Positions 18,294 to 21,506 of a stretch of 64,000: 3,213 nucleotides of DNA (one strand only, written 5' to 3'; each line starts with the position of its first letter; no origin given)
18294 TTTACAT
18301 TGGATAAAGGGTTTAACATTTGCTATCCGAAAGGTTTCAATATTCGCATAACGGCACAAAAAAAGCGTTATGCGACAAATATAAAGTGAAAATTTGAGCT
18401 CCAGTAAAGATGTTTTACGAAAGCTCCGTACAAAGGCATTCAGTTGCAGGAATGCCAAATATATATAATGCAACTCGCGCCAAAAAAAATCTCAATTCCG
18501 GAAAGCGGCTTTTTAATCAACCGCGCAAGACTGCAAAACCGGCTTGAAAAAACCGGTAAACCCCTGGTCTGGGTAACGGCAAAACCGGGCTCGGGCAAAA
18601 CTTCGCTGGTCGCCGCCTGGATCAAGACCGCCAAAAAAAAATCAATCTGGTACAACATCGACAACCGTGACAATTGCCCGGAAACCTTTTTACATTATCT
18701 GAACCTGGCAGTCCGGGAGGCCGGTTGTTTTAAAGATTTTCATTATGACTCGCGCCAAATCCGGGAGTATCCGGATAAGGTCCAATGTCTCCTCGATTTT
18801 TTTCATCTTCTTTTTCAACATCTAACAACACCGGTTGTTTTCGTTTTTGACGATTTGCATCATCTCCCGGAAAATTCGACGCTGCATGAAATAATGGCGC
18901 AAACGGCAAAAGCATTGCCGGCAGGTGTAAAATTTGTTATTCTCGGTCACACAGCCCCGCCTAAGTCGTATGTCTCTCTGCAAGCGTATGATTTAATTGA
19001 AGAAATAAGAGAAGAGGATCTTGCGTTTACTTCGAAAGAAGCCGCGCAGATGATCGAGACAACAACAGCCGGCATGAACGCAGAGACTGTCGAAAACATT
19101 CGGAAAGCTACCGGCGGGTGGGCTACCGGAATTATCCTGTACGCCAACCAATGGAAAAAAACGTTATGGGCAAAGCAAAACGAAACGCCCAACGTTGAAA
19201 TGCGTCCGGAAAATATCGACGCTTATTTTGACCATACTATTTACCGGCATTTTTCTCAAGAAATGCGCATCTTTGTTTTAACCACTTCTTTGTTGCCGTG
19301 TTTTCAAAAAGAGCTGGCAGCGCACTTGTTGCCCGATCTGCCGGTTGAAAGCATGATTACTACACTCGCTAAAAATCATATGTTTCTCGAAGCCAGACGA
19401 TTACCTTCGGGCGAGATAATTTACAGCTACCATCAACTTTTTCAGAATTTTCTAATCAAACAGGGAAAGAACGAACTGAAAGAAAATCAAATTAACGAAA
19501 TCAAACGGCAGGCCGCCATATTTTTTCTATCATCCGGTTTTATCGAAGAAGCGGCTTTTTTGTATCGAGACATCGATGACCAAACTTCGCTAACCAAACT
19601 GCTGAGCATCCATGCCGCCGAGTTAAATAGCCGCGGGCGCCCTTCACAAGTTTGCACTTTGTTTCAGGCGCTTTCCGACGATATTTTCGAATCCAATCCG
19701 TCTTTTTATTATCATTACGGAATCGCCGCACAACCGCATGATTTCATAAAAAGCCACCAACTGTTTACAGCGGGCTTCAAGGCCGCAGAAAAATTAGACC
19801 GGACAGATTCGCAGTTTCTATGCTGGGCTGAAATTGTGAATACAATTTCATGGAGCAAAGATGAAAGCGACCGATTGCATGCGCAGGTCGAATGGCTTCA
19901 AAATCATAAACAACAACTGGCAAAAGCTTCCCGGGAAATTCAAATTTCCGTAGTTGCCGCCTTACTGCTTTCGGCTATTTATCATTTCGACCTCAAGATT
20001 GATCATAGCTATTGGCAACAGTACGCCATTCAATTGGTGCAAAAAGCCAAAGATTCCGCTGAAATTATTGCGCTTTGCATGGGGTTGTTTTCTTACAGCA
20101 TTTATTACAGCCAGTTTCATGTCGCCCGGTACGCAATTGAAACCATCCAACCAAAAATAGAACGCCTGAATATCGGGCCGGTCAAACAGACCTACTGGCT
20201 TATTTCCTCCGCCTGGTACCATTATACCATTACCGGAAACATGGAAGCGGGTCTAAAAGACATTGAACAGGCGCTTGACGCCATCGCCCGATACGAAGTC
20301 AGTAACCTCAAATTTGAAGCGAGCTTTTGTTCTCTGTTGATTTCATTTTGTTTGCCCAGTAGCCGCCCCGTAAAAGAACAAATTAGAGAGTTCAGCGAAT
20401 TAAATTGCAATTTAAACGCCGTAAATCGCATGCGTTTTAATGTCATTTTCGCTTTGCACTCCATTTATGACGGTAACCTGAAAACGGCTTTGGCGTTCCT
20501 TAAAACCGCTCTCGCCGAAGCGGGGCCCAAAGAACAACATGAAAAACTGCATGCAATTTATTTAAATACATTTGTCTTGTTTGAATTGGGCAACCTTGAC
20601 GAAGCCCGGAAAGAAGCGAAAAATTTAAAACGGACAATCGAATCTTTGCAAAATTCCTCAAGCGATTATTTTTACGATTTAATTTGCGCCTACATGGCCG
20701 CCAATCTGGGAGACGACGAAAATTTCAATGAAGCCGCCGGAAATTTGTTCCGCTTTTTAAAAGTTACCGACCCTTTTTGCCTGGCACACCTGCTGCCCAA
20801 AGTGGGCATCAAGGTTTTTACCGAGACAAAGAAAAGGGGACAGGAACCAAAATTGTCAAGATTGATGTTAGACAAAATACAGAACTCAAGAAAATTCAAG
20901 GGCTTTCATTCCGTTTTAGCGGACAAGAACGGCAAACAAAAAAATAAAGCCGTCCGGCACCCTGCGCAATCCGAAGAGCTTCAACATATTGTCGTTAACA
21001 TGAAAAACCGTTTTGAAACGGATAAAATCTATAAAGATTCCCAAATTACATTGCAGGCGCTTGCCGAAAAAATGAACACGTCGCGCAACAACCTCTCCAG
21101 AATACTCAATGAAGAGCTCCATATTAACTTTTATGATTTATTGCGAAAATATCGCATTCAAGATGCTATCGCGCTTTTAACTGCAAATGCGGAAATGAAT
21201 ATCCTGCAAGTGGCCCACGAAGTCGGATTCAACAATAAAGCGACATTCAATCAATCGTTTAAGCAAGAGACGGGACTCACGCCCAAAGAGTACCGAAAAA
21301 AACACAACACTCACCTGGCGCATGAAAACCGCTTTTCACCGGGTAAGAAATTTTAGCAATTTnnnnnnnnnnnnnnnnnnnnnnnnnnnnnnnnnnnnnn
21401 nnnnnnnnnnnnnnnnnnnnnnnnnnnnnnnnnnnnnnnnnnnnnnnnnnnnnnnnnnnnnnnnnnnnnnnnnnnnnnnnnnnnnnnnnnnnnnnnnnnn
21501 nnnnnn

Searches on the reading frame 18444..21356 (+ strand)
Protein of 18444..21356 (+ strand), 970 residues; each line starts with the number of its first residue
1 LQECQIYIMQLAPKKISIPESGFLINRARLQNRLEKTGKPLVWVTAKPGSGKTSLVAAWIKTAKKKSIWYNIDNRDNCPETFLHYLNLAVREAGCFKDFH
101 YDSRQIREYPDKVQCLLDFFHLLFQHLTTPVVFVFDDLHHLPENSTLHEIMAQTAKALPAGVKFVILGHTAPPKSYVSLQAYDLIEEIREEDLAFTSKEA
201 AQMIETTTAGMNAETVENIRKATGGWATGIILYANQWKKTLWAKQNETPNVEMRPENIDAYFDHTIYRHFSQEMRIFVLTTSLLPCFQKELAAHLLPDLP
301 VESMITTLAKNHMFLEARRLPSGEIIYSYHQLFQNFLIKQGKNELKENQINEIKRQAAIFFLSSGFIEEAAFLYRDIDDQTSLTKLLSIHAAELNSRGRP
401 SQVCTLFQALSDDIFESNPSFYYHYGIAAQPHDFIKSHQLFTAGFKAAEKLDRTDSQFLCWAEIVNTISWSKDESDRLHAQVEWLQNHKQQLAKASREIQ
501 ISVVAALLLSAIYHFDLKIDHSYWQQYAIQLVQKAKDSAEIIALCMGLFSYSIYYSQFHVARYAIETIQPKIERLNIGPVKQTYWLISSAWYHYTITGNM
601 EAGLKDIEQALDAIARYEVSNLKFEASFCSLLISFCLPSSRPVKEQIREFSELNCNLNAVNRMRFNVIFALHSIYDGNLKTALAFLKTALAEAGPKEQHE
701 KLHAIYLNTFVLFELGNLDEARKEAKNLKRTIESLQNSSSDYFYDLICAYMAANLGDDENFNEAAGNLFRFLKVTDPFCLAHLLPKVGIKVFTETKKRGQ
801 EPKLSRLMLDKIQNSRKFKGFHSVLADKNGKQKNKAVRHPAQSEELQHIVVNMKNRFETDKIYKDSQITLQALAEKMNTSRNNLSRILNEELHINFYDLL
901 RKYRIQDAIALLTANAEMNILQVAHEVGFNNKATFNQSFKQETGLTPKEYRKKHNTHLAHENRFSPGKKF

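Call 35: search_protein_families(library=ncbifam, proteins=[window:18444-21356:+], max_evalue=1e-10)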
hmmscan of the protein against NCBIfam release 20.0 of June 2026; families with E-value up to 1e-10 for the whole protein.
window:18444-21356:+ (970 aa): 6 families
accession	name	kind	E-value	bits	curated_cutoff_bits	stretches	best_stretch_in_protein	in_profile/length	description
NF003420.0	PRK04841.1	equivalog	9.8e-54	182.7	537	1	11-421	2-411/903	HTH-type transcriptional regulator MalT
NF047455.1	TF_Staph_AryK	equivalog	1.2e-14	53.5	850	1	861-962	168-267/759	transcriptional regulator AryK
TIGR04094.1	adjacent_YSIRK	equivalog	5.8e-12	45.3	200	1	861-951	297-383/383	YSIRK-targeted surface antigen transcriptional regulator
NF007860.0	PRK10572.1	equivalog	1.6e-11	43.6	208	1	858-956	192-287/292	arabinose operon transcriptional regulator AraC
NF006902.0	PRK09393.1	equivalog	2.6e-11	43.3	425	1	829-956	202-324/327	transcriptional regulator FtrA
NF049968.1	QhpR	equivalog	9.9e-11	41.3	250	0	864-951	199-284/284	AraC-like transcriptional regulator QhpR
